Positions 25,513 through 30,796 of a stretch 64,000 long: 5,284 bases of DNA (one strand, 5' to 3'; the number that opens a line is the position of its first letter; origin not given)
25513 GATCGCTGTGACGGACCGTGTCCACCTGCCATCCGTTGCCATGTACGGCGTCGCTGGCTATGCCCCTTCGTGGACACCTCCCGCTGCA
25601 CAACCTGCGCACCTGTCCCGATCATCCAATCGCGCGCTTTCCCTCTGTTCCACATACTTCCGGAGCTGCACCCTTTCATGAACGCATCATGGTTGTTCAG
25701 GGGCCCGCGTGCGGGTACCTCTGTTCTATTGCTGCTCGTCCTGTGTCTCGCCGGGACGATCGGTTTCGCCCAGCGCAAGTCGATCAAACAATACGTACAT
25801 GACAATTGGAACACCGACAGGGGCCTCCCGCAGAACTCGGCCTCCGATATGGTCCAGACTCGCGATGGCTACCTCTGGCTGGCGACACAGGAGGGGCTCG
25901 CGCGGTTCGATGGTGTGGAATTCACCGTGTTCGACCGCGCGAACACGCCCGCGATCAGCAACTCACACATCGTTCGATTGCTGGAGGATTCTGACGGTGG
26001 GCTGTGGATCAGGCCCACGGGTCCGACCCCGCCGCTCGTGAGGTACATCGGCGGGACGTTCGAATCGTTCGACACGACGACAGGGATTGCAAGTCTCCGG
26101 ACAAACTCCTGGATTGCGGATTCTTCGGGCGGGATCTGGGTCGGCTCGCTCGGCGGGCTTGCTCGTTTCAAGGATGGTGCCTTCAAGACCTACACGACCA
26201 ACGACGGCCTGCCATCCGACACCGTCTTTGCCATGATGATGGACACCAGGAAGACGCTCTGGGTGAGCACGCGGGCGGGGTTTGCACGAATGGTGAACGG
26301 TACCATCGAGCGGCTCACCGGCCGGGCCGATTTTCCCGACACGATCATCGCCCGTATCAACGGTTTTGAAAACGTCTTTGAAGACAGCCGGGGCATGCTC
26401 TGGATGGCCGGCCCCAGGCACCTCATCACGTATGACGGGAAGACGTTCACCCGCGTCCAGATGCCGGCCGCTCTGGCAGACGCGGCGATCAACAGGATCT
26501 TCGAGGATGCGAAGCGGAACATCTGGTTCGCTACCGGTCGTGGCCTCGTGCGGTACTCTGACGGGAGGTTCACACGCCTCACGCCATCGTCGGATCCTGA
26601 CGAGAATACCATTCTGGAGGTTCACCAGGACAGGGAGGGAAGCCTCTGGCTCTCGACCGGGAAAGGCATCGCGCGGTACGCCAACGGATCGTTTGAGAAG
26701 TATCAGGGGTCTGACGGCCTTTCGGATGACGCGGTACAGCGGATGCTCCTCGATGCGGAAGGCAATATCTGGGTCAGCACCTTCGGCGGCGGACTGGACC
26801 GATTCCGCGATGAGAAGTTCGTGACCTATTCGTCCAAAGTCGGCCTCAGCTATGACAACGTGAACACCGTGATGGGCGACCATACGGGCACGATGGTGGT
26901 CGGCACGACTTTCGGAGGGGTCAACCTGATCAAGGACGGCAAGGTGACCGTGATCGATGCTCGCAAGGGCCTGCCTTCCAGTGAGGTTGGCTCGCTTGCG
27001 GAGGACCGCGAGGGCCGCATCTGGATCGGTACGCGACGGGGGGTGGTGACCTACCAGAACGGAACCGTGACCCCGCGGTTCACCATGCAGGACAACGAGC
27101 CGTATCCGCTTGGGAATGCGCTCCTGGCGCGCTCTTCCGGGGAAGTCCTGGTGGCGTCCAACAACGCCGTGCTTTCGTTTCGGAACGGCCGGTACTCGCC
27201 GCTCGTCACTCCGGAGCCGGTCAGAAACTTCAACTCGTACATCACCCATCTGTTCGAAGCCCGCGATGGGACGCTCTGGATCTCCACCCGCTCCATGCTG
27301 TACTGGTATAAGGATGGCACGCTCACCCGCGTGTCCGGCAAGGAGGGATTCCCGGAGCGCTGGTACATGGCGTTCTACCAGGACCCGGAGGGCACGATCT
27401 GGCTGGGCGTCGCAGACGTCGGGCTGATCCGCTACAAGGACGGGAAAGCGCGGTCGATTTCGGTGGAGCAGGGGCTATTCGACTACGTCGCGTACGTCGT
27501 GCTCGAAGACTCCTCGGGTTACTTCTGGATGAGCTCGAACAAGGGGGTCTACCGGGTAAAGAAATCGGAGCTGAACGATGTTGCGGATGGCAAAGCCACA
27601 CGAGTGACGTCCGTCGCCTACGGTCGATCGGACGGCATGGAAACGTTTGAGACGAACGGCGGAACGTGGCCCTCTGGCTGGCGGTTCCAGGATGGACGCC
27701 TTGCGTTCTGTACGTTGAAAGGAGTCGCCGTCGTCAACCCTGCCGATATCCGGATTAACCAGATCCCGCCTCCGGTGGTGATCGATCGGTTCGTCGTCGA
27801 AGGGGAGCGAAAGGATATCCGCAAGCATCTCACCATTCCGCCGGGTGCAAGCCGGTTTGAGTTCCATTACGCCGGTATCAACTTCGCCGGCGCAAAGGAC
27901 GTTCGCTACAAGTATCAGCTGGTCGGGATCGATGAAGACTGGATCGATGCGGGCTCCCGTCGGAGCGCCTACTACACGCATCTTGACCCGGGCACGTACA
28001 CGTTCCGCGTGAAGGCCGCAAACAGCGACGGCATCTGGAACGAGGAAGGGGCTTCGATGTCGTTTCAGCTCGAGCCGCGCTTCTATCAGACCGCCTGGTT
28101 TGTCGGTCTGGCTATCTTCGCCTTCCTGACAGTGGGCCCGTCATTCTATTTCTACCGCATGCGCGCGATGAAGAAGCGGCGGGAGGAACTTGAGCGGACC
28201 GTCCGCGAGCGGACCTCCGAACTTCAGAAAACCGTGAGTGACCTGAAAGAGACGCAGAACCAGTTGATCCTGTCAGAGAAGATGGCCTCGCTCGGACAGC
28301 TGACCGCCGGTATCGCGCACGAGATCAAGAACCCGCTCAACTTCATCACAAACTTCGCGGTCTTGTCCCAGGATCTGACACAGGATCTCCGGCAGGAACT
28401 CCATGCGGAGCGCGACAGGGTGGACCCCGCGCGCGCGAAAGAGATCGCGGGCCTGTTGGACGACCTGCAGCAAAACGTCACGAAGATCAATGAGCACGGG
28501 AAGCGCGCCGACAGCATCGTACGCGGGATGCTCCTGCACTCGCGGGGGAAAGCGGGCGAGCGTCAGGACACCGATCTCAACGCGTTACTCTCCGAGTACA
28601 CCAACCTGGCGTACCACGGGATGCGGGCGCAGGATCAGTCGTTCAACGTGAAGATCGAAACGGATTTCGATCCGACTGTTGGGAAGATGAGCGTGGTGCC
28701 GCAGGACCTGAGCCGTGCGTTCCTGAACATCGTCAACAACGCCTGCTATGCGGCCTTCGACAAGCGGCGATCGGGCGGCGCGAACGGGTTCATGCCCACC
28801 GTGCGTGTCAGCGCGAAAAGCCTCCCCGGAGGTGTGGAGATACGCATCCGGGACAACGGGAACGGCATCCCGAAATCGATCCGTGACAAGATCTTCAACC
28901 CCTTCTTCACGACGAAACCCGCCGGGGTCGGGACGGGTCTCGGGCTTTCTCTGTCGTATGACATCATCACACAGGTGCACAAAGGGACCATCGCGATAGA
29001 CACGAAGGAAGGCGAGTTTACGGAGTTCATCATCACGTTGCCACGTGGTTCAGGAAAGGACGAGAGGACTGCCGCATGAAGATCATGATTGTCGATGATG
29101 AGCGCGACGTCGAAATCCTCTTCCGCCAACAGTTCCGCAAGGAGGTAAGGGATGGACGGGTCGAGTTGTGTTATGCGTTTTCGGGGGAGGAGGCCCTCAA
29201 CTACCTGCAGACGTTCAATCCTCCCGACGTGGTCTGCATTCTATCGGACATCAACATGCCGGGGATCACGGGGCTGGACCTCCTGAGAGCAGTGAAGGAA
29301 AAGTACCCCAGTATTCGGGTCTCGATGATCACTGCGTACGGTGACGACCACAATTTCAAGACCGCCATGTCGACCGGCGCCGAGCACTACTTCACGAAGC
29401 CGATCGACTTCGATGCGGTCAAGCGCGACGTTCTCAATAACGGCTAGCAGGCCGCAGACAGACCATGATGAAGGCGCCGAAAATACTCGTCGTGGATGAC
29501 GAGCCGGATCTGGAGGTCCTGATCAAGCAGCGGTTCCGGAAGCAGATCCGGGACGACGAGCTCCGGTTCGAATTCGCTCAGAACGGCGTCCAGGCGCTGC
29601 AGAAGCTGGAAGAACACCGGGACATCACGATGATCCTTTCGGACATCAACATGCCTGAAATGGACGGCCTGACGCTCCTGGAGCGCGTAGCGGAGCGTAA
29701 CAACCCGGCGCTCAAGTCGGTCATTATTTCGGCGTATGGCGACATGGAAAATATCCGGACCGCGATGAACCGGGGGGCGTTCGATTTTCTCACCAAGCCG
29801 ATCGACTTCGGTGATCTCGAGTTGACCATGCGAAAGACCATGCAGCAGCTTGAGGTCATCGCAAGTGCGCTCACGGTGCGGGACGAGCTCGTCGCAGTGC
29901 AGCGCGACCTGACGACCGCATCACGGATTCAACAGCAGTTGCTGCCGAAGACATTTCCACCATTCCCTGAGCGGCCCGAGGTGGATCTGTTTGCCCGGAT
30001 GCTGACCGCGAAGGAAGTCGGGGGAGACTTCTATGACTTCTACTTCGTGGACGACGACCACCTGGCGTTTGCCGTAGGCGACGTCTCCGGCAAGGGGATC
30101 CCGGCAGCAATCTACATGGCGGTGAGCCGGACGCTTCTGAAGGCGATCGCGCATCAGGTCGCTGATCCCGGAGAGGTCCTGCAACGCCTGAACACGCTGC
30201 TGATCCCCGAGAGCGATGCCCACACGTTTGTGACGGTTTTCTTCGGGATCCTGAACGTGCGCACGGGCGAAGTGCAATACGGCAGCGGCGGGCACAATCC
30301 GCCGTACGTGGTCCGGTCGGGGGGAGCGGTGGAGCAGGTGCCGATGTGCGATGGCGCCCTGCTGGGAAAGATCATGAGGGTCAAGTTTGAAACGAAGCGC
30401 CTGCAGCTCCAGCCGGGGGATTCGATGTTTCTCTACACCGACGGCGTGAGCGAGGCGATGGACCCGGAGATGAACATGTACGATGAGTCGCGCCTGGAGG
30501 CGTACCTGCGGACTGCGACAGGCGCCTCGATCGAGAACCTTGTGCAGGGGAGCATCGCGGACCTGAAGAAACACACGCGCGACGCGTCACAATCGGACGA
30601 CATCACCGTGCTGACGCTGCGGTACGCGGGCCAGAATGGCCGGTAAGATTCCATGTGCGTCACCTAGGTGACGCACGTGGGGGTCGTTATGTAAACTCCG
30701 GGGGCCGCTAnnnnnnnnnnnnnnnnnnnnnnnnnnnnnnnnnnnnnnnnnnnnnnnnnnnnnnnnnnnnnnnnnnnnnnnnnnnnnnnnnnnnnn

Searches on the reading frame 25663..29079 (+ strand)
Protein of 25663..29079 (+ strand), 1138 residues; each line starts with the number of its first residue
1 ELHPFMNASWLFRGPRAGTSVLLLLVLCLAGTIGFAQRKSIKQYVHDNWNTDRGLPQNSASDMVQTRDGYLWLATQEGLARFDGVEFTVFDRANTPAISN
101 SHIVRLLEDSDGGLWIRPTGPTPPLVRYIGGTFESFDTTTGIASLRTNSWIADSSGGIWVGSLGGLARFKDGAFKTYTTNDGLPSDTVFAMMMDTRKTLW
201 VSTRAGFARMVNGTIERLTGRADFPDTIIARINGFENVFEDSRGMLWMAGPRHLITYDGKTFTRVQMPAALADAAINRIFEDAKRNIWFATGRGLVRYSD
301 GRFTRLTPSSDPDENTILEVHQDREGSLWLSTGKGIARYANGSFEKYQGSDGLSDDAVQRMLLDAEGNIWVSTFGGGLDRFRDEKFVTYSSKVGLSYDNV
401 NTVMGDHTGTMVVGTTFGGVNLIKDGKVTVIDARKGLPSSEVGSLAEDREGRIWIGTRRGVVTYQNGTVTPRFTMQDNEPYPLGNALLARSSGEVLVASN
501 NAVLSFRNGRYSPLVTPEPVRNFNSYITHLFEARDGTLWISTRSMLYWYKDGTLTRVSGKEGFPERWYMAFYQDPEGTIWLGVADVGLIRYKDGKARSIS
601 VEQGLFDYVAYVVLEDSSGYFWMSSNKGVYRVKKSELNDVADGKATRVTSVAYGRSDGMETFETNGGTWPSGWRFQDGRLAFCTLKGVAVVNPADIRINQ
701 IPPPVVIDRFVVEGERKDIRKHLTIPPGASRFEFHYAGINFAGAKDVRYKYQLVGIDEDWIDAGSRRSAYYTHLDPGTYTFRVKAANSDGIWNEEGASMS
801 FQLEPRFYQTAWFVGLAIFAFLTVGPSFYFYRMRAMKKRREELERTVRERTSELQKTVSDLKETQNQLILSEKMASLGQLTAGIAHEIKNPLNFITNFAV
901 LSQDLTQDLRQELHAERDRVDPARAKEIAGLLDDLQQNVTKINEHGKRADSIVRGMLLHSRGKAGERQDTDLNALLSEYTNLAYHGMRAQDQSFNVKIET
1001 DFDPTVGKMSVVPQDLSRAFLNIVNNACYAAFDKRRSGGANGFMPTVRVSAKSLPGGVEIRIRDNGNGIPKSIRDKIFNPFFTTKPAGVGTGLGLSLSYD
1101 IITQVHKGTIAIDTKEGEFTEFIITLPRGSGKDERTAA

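Call 57: search_protein_families(library=pfam, proteins=[window:25663-29079:+], max_evalue=0.0001)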
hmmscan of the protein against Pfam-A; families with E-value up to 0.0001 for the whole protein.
window:25663-29079:+ (1138 aa): 5 families
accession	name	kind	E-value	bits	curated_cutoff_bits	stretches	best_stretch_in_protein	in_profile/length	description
PF07494.17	Reg_prop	-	2.4e-46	150.1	20.4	1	436-458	1-23/24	Two component regulator propeller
PF02518.31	HATPase_c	-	5.7e-21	75.5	26.4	1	1013-1128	3-109/111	Histidine kinase-, DNA gyrase B-, and HSP90-like ATPase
PF07495.19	Y_Y_Y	-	6.6e-19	68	26.6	1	740-802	1-63/65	Y_Y_Y domain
PF00512.31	HisKA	-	2.9e-07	30.9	26.9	1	877-964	2-65/66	His Kinase A (phospho-acceptor) domain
PF08450.18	SGL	-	1e-06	29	26.3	0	482-558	42-121/246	SMP-30/Gluconolactonase/LRE-like region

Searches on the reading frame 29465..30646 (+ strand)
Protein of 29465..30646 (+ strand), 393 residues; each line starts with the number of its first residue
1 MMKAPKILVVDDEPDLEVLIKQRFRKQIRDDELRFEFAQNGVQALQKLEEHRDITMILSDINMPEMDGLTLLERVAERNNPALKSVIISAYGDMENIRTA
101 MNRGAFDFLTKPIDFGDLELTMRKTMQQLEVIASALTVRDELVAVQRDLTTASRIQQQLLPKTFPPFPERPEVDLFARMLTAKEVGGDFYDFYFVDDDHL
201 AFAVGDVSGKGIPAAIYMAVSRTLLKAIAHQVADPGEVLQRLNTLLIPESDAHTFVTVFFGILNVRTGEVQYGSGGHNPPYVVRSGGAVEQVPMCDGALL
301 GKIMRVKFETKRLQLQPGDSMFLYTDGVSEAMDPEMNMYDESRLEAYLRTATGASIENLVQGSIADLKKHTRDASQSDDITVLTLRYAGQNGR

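Call 57: search_protein_families(library=pfam, proteins=[window:29465-30646:+], max_evalue=0.0001)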
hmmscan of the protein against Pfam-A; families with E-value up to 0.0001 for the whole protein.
window:29465-30646:+ (393 aa): 2 families
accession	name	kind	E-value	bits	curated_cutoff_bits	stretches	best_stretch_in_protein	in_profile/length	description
PF07228.17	SpoIIE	-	3.9e-50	170.9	25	1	196-387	1-191/192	Stage II sporulation protein E (SpoIIE)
PF00072.30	Response_reg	-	1.3e-23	83.7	30.2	1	7-119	1-107/111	Response regulator receiver domain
